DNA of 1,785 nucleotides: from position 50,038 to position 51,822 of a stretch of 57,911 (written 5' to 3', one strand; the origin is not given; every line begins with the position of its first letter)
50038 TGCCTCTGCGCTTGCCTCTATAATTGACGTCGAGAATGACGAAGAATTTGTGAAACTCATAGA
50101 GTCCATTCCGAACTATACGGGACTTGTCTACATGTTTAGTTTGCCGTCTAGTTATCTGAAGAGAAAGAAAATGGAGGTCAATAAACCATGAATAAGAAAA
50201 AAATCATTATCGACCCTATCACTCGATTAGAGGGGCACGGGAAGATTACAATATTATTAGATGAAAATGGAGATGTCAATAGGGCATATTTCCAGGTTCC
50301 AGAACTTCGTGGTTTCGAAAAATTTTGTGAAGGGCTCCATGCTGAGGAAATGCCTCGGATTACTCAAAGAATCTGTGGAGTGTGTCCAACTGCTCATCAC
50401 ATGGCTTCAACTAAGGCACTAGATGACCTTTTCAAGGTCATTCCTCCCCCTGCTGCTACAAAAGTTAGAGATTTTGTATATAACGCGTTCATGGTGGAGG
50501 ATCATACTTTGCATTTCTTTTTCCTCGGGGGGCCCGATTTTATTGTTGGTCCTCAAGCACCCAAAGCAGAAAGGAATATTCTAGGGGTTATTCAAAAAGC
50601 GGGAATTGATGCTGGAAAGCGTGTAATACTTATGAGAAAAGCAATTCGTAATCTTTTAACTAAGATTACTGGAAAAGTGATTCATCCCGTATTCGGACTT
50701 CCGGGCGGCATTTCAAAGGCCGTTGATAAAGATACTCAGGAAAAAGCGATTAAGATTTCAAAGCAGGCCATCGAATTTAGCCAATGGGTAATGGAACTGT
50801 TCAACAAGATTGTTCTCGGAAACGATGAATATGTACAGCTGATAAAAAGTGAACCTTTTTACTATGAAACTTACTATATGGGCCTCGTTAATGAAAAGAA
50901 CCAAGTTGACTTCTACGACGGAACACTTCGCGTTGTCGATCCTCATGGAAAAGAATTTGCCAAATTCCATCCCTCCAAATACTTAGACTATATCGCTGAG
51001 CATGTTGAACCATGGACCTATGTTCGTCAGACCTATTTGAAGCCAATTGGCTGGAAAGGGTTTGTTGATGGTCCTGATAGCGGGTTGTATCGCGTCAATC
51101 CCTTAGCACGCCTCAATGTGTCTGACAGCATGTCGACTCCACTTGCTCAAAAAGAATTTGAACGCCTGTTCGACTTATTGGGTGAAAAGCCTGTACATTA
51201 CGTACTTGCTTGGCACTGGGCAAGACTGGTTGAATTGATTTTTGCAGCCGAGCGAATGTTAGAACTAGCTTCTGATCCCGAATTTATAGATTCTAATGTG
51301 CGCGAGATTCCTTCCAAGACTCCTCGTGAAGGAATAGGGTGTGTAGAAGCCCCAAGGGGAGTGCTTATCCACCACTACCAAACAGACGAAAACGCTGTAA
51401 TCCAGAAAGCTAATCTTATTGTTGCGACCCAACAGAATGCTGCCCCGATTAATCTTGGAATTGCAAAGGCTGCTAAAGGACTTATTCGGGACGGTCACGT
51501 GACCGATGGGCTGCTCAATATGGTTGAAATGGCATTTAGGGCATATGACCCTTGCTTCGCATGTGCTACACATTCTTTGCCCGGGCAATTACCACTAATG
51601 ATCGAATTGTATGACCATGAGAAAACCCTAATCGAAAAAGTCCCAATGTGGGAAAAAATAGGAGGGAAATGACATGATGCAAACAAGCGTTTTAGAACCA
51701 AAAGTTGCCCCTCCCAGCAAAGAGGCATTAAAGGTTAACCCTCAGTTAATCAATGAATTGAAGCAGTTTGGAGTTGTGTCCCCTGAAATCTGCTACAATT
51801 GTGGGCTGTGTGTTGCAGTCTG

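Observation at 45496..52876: Mvh-type [NiFe] hydrogenase operon wired to two HdrA paralogues and a QmoC-like membrane subunit, with no HdrBC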

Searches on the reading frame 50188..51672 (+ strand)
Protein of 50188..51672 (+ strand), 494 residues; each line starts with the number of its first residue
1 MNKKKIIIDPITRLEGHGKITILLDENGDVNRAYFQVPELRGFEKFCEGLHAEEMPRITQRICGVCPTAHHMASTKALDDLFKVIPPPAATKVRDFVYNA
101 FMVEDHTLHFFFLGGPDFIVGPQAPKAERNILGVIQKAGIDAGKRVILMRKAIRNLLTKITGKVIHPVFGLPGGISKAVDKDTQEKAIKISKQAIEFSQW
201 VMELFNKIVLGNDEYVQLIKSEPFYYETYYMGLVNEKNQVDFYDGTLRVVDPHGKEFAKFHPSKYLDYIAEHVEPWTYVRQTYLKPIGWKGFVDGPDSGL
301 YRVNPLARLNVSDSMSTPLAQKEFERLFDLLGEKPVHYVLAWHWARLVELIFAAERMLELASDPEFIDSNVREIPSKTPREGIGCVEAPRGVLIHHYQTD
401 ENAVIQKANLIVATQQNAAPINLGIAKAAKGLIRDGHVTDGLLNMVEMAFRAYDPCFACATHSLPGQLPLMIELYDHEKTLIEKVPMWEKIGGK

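Call 3: search_protein_families(library=pfam, proteins=[window:50188-51672:+], max_evalue=0.01)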
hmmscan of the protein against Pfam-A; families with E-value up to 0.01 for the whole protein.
window:50188-51672:+ (494 aa): 1 family
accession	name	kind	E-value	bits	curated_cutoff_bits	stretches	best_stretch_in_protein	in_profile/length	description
PF00374.24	NiFeSe_Hases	-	1e-32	114.2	25.8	2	41-127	1-87/508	Nickel-dependent hydrogenase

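Call 4: search_protein_families(library=ncbifam, proteins=[window:50188-51672:+], max_evalue=0.01)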
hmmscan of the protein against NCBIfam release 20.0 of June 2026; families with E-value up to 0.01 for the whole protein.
window:50188-51672:+ (494 aa): 10 families
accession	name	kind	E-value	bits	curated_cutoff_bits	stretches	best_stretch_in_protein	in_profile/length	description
NF041785.2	VhuA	equivalog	3.2e-118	394.9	800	1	5-432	3-416/418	F420-non-reducing hydrogenase Vhu subunit A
NF033181.1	NiFeSe_hydrog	equivalog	5.9e-48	164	600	1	4-464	2-497/507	nickel-dependent hydrogenase large subunit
NF045518.1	H2_NiFeSe_large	exception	6.2e-47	160.5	780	1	4-464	2-482/485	NiFeSe hydrogenase large subunit HysA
NF040828.1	sulfhyd_ShyA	equivalog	1.2e-44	152.9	700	1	6-462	3-411/415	NAD(P)-dependent hydrogenase/sulfhydrogenase 2 subunit alpha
TIGR03295.1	frhA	equivalog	3.4e-43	148.1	392.5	2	4-208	3-199/412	coenzyme F420 hydrogenase subunit alpha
NF040832.1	sulfhyd_HydA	equivalog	4.4e-30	105.1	880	1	6-462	5-422/426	NADPH-dependent hydrogenase/sulfhydrogenase 1 subunit alpha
NF007778.0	PRK10467.1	equivalog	1.1e-25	89.9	969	2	3-123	2-121/567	hydrogenase 2 large subunit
NF007550.0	PRK10170.1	equivalog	3.4e-22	78.6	1101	2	4-128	17-141/597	Ni/Fe-hydrogenase large subunit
NF041786.2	VhuU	equivalog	2.6e-08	33.6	70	1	442-463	7-28/45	F420-non-reducing hydrogenase selenoprotein subunit VhuU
NF004739.1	PRK06075.1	equivalog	6.1e-05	22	360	0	17-106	13-104/384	NADH-quinone oxidoreductase subunit D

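Call 30: find_related_loci(query=window:50188-51672:+, collection=genome_contigs, flank=8000)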
Query window:50188-51672:+ (494 aa) in genome_contigs; peptide patterns used: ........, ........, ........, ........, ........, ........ (x = any residue, [..] = any of these).
520 stretches matched a pattern; 75 encode a relative of the query (tblastn E <= 1e-3); 75 distinct loci.
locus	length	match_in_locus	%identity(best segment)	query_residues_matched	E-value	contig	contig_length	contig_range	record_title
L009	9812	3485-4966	91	1-494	0e+0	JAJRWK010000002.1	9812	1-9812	MAG: archaeon isolate Dive96_bin2.176 k141_36561, whole genome shotgun sequence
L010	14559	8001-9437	63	3-481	0e+0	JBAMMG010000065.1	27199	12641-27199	MAG: Thermoanaerobaculum sp. isolate MAG25 ExploCarb_3808S_S2_479_length_27199_cov_4, whole genome shotgun sequence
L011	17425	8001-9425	63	3-477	0e+0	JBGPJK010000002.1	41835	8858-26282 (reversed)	MAG: Terriglobia bacterium isolate OBJ_0618_7090110_311 k141_492263_length_41835_cov_13.0665, whole genome shotgun seque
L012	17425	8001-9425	63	3-477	0e+0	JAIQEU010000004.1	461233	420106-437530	MAG: Terriglobia bacterium isolate SRVP_1 SR-VP_26_10_2019_1_90cm_scaffold_12, whole genome shotgun sequence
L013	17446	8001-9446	62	4-485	0e+0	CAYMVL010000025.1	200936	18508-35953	MAG TPA_asm: uncultured Dehalococcoidales bacterium isolate SRP067234_co1_282 genome assembly, contig: k99_959668, whole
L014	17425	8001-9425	63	3-477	0e+0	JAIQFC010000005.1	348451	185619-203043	MAG: Terriglobia bacterium isolate SRVP_7 SR-VP_26_10_2019_B_40cm_scaffold_46, whole genome shotgun sequence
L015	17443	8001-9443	61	2-482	0e+0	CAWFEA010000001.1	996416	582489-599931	MAG: uncultured Acidobacteriota bacterium isolate MFD05580.bin.2.70 genome assembly, contig: contig_12468, whole genome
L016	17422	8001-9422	62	3-476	0e+0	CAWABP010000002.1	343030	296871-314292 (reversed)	MAG: Candidatus Acidoferrales bacterium isolate MFD05377.bin.1.115 genome assembly, contig: contig_104285, whole genome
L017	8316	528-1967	61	3-481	0e+0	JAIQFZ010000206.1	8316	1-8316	MAG: Terriglobia bacterium isolate SRVP_41 SRVP18_hole-7m-from-trench_1_20cm_scaffold_12931, whole genome shotgun sequen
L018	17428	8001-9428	62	3-478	0e+0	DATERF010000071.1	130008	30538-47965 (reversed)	MAG TPA_asm: Candidatus Acidoferrum sp. isolate SMAG_U9066 k141_406959, whole genome shotgun sequence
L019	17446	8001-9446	61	4-485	0e+0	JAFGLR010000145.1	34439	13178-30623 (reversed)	MAG: Dehalococcoidales bacterium isolate Zod_Metabat.409 k87_9017150, whole genome shotgun sequence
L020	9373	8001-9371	64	3-459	0e+0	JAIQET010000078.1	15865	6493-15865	MAG: Terriglobia bacterium isolate SRVP_17 SR-VP_26_10_2019_1_100cm_scaffold_2580, whole genome shotgun sequence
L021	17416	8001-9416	61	3-474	0e+0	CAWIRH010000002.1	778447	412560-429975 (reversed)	MAG: uncultured Acidobacteriaceae bacterium isolate MFD01689.bin.1.19 genome assembly, contig: contig_21425, whole genom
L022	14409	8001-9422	62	3-476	0e+0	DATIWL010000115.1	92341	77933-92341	MAG TPA_asm: Terriglobales bacterium isolate SMAG_U15222 k141_2305464, whole genome shotgun sequence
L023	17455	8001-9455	61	4-488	0e+0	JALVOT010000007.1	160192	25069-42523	MAG: candidate division WOR-3 bacterium isolate A3_metabat1_scaf2bin.006 A3_NODE_21_length_160192_cov_67.136632, whole g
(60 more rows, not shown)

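Call 53: search_solved_structures(query=window:50188-51672:+, max_evalue=1e-20, show_alignments=1)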
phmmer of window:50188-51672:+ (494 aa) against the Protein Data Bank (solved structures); distinct sequences matched with E-value up to 1e-20: 57.
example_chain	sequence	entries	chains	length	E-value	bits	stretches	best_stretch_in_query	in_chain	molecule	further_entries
5odc_F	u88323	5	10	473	2.3e-116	393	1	5-479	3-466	Methyl-viologen reducing hydrogenase subunit A | Methyl-viologen reducing hydrogenase, subunit A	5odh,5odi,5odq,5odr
7t2r_D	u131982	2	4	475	1.5e-114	387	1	5-480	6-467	NiFe hydrogenase large subunit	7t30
9sw2_F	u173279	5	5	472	7.1e-105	355.1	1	5-484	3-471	F420-non-reducing hydrogenase subunit A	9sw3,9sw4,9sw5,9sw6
9sfi_g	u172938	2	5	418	7.2e-102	345.2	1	5-430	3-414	Coenzyme F420-reducing hydrogenase, alpha subunit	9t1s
5xf9_D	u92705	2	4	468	7.6e-89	302.2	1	4-462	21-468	NAD-reducing hydrogenase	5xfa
5jsu_B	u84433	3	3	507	1.7e-39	139.4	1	5-466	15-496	Periplasmic [NiFeSe] hydrogenase, large subunit, selenocysteine-containing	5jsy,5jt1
5jsh_B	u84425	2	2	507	5.6e-38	134.4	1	5-466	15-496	Periplasmic [NiFeSe] hydrogenase, large subunit, selenocysteine-containing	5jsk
6z8o_B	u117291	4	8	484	1.2e-37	133.3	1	5-462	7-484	Periplasmic [NiFeSe] hydrogenase, large subunit, selenocysteine-containing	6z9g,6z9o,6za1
6ru9_B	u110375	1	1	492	1.3e-37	133.2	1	5-462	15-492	Periplasmic [NiFeSe] hydrogenase, large subunit, selenocysteine-containing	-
6z8m_B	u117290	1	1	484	3.2e-37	131.9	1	5-462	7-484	Periplasmic [NiFeSe] hydrogenase, large subunit, selenocysteine-containing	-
6rtp_B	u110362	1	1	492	3.4e-37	131.8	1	5-462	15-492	Periplasmic [NiFeSe] hydrogenase, large subunit, selenocysteine-containing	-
6ruc_B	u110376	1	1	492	3.4e-37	131.8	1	5-462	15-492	Periplasmic [NiFeSe] hydrogenase, large subunit, selenocysteine-containing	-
3ze6_B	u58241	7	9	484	4.4e-37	131.5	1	5-462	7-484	PERIPLASMIC [NIFESE] HYDROGENASE, LARGE SUBUNIT, SELENOCYS SELENOCYSTEINE-CONTAINING | PERIPLASMIC [NIFESE] HYDROGENASE, LARGE SUBUNIT, SELENOCYSTEINE-CONTAININ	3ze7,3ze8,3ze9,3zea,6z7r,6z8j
2wpn_B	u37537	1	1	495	4.8e-37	131.3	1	5-462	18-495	PERIPLASMIC [NIFESE] HYDROGENASE, LARGE SUBUNIT, SELENOCYSTEINE-CONTAINING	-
3zfs_A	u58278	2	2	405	2.8e-30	109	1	4-120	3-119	F420-REDUCING HYDROGENASE, SUBUNIT ALPHA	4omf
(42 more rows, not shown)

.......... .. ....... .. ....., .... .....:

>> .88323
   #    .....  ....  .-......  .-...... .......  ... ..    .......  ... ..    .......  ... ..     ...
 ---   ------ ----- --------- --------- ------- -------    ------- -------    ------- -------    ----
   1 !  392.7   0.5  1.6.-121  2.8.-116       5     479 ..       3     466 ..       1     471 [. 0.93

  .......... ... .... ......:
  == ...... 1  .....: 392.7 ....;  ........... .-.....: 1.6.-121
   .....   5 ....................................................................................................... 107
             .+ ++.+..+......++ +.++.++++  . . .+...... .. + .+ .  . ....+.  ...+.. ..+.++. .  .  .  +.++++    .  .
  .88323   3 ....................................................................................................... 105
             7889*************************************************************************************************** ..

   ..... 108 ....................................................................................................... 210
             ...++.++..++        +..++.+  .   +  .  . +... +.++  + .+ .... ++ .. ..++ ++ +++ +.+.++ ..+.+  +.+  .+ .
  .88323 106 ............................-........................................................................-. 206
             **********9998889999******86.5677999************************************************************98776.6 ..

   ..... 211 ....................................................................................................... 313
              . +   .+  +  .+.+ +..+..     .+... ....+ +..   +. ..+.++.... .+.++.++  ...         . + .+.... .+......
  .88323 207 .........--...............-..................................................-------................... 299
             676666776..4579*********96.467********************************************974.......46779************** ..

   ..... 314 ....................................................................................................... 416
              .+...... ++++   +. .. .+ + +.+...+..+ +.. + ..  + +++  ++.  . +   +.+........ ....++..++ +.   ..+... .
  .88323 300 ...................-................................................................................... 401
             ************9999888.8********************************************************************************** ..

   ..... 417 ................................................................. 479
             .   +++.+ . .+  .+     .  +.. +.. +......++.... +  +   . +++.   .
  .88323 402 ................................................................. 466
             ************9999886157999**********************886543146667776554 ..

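Call 64: find_related_loci(query=A3, collection=genome_contigs, flank=9000)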
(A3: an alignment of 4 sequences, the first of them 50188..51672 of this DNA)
Query A3 (494 aa) in genome_contigs; peptide patterns used: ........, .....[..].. (x = any residue, [..] = any of these).
599 stretches matched a pattern (row limit reached: there are more); 573 encode a relative of the query (tblastn E <= 1e-3); the best 80 are kept; 80 distinct loci.
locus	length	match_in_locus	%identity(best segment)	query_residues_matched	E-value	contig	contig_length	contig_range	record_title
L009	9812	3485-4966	91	1-494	0e+0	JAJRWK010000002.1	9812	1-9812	MAG: archaeon isolate Dive96_bin2.176 k141_36561, whole genome shotgun sequence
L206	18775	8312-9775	74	3-487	0e+0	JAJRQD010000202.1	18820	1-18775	MAG: archaeon isolate Dive100_bin10.34 k141_551896, whole genome shotgun sequence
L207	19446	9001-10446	64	4-485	0e+0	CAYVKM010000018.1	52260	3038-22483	MAG TPA_asm: uncultured Calditrichaceae bacterium isolate SRP214966_co2_132 genome assembly, contig: NODE_617_length_522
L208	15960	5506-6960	62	1-485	0e+0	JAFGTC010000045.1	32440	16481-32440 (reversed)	MAG: Candidatus Omnitrophota bacterium isolate Zod_Metabat.949 k87_2298765, whole genome shotgun sequence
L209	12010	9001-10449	61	3-485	0e+0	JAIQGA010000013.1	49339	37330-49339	MAG: Terriglobia bacterium isolate SRVP_29 SRVP18_hole-7m-from-trench_1_20cm_scaffold_685, whole genome shotgun sequence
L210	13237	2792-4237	63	4-485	0e+0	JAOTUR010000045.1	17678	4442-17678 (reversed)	MAG: Candidatus Krumholzibacteriia bacterium isolate 13_May_SF_Bin18 13_May_SF_Bin18_scaffold_2299_c1, whole genome shot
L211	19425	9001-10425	65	4-478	0e+0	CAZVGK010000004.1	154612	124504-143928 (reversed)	MAG TPA_asm: uncultured Gemmatimonadota bacterium isolate binchicken_co211_282 genome assembly, contig: NODE_22_length_1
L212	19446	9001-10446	65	4-485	0e+0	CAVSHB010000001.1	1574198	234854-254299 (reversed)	MAG: uncultured Nitrospiraceae bacterium isolate MFD01476.bin.1.136 genome assembly, contig: contig_11828, whole genome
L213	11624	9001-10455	63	1-485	0e+0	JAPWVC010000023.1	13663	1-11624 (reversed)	MAG: Candidatus Acetothermia bacterium isolate RSWS19 scaffold_810_c1, whole genome shotgun sequence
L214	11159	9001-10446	63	4-485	0e+0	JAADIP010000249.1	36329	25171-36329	MAG: Calditrichota bacterium isolate M_MetaBat.59 contig-127_3288, whole genome shotgun sequence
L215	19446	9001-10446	63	4-485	0e+0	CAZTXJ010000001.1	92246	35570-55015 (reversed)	MAG TPA_asm: uncultured Calditrichaceae bacterium isolate binchicken_co163_344 genome assembly, contig: NODE_192_length_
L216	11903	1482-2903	65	3-476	0e+0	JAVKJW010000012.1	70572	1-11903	MAG: Candidatus Thermofontivivens primus isolate QQ_201705_bins_113 QQ_201705_bins_113_scaffold_12, whole genome shotgun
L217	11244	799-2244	64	4-485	0e+0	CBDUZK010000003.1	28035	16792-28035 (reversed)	MAG TPA_asm: uncultured bacterium isolate SRR22302361_concoct_155 genome assembly, contig: ERZ25748748.529, whole genome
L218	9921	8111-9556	63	4-485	0e+0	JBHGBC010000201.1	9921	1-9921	MAG: bacterium isolate SBS.BIN.52 SBSBIN52_contig_201, whole genome shotgun sequence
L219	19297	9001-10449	62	3-485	0e+0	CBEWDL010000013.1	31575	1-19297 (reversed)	MAG TPA_asm: uncultured bacterium isolate SRR12059192_binner23_Refined_3 genome assembly, contig: ERZ26875191.15, whole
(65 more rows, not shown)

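Call 68: find_homologous_proteins(query=window:50188-51672:+, max_evalue=1e-50)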
Query window:50188-51672:+ (494 aa): 8000 proteins with E <= 1e-50 among 8000 candidates; the best 120 are listed.
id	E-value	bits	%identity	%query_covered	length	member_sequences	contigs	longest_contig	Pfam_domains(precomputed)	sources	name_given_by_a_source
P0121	0.0e+0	1144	100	100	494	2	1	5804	PF00374.25,PF27537.1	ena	-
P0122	0.0e+0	1059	91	100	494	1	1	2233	PF00374.25,PF27537.1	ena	-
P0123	0.0e+0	1059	91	100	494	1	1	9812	PF00374.25,PF27537.1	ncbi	-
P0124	0.0e+0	1053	90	100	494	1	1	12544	PF00374.25,PF27537.1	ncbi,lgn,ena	-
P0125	4.4e-294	994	84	100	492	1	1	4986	PF00374.25,PF27537.1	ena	-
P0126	5.5e-262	888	77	98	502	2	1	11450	PF00374.25,PF27537.1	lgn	-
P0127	6.2e-261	885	75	99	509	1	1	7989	PF00374.25,PF27537.1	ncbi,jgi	ncbi:MAG: Ni/Fe hydrogenase subunit alpha [Candidatus Kariarchaeaceae archaeon]|jgi:F420-non-reducin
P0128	5.6e-257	872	74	99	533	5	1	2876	PF00374.25,PF27537.1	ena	-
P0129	1.5e-251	854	72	99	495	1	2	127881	PF00374.25,PF27537.1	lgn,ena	-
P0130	5.7e-248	842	74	98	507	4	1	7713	PF00374.25,PF27537.1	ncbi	-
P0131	6.4e-248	842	72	99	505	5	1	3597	PF00374.25,PF27537.1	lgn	-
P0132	1.1e-237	808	69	99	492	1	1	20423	PF00374.25,PF27537.1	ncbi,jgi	ncbi:MAG: Ni/Fe hydrogenase subunit alpha [Candidatus Kariarchaeaceae archaeon]|jgi:F420-non-reducin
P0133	5.5e-237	806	69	99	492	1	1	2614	PF00374.25,PF27537.1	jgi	jgi:F420-non-reducing hydrogenase large subunit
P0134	3.6e-234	797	68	100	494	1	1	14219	PF00374.25,PF27537.1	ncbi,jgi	ncbi:MAG: Ni/Fe hydrogenase subunit alpha [Candidatus Kariarchaeaceae archaeon]|jgi:F420-non-reducin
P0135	8.2e-234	795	69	97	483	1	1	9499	PF00374.25,PF27537.1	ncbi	ncbi:MAG: Ni/Fe hydrogenase subunit alpha, partial [Candidatus Kariarchaeaceae archaeon]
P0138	3.1e-226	770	67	100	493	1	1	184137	PF00374.25,PF27537.1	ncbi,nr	ncbi:MAG: Ni/Fe hydrogenase subunit alpha [Candidatus Heimdallarchaeota archaeon]|nr:Ni/Fe hydrogena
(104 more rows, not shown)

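Call 69: find_encoding_contigs(protein=P0129, flank=9000, max_places=1)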
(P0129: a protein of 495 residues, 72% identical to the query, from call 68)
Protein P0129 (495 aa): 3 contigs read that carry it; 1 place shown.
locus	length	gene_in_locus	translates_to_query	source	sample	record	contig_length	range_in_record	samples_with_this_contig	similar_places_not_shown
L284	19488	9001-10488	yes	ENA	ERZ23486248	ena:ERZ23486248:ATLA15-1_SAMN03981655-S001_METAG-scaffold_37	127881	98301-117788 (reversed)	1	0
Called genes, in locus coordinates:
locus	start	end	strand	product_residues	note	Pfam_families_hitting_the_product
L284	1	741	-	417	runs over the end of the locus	-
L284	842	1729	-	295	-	PF00902:TatC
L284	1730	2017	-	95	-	PF02416:TatA_B_E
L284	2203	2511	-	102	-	PF01910:Thiamine_BP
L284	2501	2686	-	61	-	-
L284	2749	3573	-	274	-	PF01924:HypD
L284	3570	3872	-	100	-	-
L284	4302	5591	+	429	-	PF00070:Pyr_redox (faint), PF00890:FAD_binding_2 (weak), PF01266:DAO (weak), PF07992:Pyr_redox_2 (weak), PF12831:FAD_oxidored, PF13450:NAD_binding_8 (weak), PF00037:Fer4 (weak), PF07992:Pyr_redox_2, +3 more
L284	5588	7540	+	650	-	PF00890:FAD_binding_2 (weak), PF01266:DAO (weak), PF12831:FAD_oxidored (weak), PF13450:NAD_binding_8 (weak), PF00037:Fer4 (weak), PF12838:Fer4_7, PF13187:Fer4_9 (weak), PF13237:Fer4_10 (weak), +7 more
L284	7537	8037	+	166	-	PF02662:FlpD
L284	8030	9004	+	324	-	PF01058:Oxidored_q6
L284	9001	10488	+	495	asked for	PF27537:HoxH, PF00374:NiFeSe_Hases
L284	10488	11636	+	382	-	PF12838:Fer4_7 (weak), PF13183:Fer4_8 (weak), PF13187:Fer4_9, PF13237:Fer4_10 (faint), PF13534:Fer4_17 (weak)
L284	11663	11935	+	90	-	PF01455:HupF_HypC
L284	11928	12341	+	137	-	PF01155:HypA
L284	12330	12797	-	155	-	PF01750:HycI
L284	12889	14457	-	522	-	PF00346:Complex1_49kDa (weak)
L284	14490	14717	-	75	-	PF01455:HupF_HypC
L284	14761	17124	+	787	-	PF00708:Acylphosphatase, PF07503:zf-HYPF, PF01300:Sua5_yciO_yrdC, PF17788:HypF_C, PF22521:HypF_C_2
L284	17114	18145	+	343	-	PF00586:AIRS, PF02769:AIRS_C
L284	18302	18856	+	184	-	PF12385:Peptidase_C70 (faint), PF13529:Peptidase_C39_2, PF03412:Peptidase_C39, PF11814:DUF3335 (faint)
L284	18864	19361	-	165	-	PF03653:UPF0093 (weak), PF13664:DUF4149 (weak), PF05425:CopD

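Call 70: find_encoding_contigs(protein=P0138, flank=9000, max_places=1)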
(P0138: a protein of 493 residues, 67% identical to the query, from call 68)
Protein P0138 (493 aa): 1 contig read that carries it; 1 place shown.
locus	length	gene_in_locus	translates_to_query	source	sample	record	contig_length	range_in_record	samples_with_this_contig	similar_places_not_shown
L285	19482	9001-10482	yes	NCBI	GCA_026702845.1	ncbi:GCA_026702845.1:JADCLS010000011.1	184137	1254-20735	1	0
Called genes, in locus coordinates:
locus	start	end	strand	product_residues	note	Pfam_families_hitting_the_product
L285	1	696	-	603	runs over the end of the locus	PF00664:ABC_membrane, PF00005:ABC_tran, PF02463:SMC_N (faint)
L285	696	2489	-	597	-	PF00664:ABC_membrane, PF00005:ABC_tran, PF02463:SMC_N (faint)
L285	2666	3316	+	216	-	-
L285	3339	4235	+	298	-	PF01112:Asparaginase_2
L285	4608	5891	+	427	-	PF01266:DAO (faint), PF12831:FAD_oxidored, PF13450:NAD_binding_8 (weak), PF13738:Pyr_redox_3 (faint), PF07992:Pyr_redox_2 (weak)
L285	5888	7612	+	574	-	PF13738:Pyr_redox_3 (weak), PF00890:FAD_binding_2 (weak), PF01266:DAO (weak), PF07992:Pyr_redox_2, PF12831:FAD_oxidored, PF13450:NAD_binding_8 (weak), PF12838:Fer4_7, PF13187:Fer4_9, +8 more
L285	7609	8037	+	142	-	PF02662:FlpD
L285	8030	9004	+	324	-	PF01058:Oxidored_q6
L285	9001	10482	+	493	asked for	PF27537:HoxH, PF00374:NiFeSe_Hases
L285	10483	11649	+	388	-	PF13237:Fer4_10 (faint), PF12838:Fer4_7 (weak), PF13183:Fer4_8 (weak), PF13187:Fer4_9, PF13534:Fer4_17 (weak)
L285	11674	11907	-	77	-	PF01455:HupF_HypC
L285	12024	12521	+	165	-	PF01750:HycI (weak)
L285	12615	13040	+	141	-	-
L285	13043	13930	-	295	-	PF00294:PfkB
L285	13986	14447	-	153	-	-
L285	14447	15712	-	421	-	PF00266:Aminotran_5, PF22580:KYNU_C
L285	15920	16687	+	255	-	PF13353:Fer4_12, PF04055:Radical_SAM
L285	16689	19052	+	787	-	PF02901:PFL-like, PF01228:Gly_radical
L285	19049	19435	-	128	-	PF13248:Zn_ribbon_3 (weak)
